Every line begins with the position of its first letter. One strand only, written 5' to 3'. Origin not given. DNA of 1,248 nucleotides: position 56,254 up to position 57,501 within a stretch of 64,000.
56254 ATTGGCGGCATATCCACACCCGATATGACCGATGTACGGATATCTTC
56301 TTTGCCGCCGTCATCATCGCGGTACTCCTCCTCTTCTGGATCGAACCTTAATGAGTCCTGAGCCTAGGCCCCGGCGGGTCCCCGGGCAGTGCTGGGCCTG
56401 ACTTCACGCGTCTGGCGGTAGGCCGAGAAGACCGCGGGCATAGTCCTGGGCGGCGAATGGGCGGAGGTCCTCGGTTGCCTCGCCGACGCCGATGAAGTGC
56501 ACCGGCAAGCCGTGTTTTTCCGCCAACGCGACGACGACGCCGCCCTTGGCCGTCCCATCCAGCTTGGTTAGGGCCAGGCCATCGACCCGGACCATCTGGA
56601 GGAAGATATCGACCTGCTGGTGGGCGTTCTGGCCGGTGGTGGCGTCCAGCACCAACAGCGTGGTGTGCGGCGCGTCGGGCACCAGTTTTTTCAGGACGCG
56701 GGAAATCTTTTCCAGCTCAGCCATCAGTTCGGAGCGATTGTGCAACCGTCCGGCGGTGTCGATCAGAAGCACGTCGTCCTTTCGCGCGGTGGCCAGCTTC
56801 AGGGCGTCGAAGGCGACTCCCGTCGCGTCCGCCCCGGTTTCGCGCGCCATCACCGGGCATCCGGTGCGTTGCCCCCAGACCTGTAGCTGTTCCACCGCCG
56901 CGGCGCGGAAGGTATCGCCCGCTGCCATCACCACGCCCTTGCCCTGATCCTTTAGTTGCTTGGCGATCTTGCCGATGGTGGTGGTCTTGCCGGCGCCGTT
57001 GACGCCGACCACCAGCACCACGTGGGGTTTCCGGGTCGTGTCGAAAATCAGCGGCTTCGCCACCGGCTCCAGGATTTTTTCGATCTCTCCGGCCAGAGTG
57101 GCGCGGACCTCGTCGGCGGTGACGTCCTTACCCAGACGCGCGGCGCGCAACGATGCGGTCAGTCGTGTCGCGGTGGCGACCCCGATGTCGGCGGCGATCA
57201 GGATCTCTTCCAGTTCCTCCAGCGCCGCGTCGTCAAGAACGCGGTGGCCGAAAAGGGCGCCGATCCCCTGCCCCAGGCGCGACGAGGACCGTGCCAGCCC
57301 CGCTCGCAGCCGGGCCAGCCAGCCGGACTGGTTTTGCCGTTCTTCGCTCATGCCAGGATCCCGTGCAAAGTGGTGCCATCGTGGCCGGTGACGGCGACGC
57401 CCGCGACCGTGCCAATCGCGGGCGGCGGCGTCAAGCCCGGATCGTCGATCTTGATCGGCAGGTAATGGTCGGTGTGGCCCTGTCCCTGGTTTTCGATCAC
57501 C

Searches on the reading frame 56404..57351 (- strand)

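Call 52: search_protein_families(library=pfam, proteins=[window:56404-57351:-], max_evalue=0.001)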
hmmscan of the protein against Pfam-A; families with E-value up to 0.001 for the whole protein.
window:56404-57351:- (315 aa): 11 families
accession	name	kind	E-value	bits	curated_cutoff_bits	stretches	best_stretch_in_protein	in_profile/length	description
PF00448.28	SRP54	-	6e-70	235.3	22.7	1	109-309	1-195/196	SRP54-type protein, GTPase domain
PF02881.24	SRP54_N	-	2.8e-12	47.1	22.4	1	26-88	1-73/75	SRP54-type protein, helical bundle domain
PF13604.12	AAA_30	-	1.5e-07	31.8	27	1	109-207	17-104/191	AAA domain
PF06414.18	Zeta_toxin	-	2.6e-07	30.7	22.3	1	105-209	12-113/199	Zeta toxin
PF13191.12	AAA_16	-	8.7e-07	30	32.6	1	107-238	22-141/167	AAA ATPase domain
PF25199.1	nSTAND_NTPase5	-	7.1e-05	23.1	34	1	99-196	30-128/145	Novel STAND NTPase 5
PF13207.12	AAA_17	-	8.1e-05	23.4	27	1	115-215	1-94/136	AAA domain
PF13401.12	AAA_22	-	9.9e-05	23.1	27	1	110-219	6-110/130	AAA domain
PF13671.12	AAA_33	-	0.0002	22.1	27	1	111-232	1-111/143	AAA domain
PF01583.26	APS_kinase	-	0.00074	20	21.1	0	109-156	2-49/152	Adenylylsulphate kinase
PF09848.15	SLFN-g3_helicase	-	0.00074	19.3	24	0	110-236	2-122/354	Schlafen group 3, DNA/RNA helicase domain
